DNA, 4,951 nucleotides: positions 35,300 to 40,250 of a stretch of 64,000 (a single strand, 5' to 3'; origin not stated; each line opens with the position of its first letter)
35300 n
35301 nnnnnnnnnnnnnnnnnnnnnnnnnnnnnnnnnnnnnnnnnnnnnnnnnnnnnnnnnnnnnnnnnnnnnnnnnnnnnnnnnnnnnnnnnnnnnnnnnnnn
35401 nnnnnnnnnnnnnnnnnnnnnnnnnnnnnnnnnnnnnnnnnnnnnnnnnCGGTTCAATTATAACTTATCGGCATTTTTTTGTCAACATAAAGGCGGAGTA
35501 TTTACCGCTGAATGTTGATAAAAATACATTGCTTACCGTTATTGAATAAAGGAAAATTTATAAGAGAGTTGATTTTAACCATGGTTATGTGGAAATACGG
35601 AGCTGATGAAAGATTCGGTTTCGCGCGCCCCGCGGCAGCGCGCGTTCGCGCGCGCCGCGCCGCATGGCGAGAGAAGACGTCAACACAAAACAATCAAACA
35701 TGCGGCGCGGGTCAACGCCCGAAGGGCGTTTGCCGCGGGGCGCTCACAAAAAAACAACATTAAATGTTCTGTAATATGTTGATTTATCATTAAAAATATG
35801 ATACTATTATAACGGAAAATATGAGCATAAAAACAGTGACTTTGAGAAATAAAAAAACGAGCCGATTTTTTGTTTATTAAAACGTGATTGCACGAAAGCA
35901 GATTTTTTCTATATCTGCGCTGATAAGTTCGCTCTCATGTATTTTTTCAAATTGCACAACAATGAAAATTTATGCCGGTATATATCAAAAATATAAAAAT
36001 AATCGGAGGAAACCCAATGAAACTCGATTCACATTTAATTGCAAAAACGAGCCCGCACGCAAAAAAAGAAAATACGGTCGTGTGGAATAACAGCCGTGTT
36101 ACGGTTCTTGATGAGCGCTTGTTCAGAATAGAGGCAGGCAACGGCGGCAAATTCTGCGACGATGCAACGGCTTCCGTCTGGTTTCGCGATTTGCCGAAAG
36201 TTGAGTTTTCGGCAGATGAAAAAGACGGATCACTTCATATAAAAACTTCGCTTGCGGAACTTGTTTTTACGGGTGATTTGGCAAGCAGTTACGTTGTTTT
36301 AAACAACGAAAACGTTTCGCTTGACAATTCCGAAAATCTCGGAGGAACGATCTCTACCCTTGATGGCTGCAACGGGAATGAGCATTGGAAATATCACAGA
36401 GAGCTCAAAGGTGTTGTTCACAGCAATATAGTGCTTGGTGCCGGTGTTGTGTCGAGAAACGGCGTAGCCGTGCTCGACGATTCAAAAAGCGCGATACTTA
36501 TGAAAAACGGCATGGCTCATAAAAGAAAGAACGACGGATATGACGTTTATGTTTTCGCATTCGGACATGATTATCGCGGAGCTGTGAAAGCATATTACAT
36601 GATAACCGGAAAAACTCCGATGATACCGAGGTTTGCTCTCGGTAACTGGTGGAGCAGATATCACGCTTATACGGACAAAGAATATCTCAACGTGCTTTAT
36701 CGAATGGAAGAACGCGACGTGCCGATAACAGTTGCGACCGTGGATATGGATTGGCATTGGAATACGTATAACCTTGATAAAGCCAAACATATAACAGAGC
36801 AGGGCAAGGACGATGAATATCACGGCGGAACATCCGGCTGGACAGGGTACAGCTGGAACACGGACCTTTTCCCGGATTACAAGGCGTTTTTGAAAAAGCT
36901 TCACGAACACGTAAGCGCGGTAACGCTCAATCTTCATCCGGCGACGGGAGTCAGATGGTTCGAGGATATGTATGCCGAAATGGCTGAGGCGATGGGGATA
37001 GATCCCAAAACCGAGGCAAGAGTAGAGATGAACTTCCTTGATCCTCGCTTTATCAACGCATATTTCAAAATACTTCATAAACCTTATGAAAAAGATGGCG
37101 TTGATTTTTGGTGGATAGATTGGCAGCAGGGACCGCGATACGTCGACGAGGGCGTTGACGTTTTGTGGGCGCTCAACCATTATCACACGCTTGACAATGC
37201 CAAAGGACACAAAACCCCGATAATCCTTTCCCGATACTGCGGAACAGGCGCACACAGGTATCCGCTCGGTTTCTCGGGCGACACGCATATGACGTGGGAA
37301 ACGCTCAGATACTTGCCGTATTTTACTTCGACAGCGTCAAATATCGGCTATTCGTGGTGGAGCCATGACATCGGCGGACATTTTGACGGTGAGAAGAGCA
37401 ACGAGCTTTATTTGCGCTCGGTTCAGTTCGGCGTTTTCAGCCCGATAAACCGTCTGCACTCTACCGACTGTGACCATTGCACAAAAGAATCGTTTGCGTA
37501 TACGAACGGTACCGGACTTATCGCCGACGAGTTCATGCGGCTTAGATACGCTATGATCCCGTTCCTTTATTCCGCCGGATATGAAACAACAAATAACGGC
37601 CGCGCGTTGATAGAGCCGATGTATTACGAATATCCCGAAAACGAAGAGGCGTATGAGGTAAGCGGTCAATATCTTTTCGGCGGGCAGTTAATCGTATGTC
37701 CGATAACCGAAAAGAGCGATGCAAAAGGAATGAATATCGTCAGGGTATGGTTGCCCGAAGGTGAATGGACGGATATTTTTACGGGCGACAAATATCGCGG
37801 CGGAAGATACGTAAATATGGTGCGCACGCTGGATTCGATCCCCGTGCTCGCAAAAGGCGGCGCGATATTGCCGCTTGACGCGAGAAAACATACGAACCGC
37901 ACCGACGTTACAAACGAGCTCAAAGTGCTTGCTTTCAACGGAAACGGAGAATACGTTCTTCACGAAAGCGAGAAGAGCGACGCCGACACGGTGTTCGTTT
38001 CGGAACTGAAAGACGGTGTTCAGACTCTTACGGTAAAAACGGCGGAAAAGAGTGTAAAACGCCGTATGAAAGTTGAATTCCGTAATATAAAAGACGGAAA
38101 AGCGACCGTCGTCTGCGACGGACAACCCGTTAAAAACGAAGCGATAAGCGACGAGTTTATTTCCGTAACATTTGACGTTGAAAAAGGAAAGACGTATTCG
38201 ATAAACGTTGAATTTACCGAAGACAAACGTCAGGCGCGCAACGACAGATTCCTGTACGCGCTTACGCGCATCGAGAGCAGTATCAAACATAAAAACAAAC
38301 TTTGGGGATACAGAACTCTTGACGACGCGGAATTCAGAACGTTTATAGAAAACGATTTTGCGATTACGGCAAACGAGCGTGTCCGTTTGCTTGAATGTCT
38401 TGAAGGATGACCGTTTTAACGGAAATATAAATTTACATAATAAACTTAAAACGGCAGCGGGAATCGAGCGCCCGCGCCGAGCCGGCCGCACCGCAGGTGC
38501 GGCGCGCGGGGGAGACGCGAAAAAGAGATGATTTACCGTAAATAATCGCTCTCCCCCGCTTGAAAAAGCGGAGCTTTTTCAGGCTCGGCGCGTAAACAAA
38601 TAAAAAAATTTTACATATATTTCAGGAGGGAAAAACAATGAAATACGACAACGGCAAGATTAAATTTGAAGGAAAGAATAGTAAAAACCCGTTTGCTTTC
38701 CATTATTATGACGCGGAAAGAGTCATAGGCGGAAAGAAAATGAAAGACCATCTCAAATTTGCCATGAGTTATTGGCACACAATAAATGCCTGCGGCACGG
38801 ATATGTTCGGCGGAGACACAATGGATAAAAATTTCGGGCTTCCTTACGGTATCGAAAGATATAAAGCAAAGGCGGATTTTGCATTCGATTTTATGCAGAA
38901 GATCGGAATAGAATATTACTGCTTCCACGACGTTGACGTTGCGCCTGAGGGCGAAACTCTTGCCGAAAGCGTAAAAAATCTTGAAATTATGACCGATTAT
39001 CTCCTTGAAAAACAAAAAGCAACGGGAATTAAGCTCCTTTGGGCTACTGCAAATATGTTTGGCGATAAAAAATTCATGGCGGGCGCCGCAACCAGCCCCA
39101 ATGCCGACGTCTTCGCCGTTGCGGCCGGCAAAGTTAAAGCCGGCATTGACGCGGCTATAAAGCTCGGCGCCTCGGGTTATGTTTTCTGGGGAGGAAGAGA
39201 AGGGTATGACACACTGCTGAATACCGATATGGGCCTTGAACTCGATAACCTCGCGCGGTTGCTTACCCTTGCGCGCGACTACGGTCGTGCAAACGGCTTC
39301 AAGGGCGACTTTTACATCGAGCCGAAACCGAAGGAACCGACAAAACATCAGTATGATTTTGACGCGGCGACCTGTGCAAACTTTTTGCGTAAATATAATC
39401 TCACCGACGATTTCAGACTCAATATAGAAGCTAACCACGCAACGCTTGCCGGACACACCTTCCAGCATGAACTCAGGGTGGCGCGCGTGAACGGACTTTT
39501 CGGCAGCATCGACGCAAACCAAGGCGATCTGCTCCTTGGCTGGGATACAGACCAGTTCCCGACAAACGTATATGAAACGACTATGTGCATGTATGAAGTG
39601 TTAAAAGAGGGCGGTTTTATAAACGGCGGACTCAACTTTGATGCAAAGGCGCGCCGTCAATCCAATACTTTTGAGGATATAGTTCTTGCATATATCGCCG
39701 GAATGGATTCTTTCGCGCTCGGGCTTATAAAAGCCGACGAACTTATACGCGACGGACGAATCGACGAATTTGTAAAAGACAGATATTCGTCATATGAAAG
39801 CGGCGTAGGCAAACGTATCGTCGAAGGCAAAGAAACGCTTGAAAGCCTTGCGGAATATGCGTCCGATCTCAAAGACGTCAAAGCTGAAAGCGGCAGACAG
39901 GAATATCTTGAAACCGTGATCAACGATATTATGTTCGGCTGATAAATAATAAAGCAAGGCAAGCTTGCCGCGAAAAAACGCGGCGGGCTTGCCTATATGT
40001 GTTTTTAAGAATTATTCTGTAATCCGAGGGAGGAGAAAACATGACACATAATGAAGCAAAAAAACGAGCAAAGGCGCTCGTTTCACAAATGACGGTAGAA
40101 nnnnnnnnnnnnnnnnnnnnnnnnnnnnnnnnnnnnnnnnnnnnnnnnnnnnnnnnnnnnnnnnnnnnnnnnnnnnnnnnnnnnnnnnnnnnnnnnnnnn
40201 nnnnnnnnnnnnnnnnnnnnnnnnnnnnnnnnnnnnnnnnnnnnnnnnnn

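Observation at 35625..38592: Two GC-rich ~120-nt elements with the same four-helix-junction fold but largely different sequence flank the GH31 gene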

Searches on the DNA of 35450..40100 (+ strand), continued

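Call 93: search_with_rna_model(model_id=R1, sources=[L117], max_evalue=1, filters=off)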
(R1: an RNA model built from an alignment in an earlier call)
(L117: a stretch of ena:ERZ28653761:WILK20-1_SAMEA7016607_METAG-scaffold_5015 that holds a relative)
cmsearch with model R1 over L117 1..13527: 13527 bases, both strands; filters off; matches with E-value up to 1: 8.
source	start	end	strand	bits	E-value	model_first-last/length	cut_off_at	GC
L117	8890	9009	+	54.1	2.4e-12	1-119/119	no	0.74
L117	8890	9009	-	36.9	6.5e-08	1-119/119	no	0.74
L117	11701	11821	+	31.7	1.4e-06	1-119/119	no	0.74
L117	11701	11821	-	29.9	4.1e-06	1-119/119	no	0.74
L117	5699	5724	-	9.9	0.55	1-119/119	no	0.42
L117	3538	3563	+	9.8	0.59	1-119/119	no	0.5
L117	4106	4133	+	9.8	0.61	1-119/119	no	0.57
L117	4106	4133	-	9.5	0.68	1-119/119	no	0.57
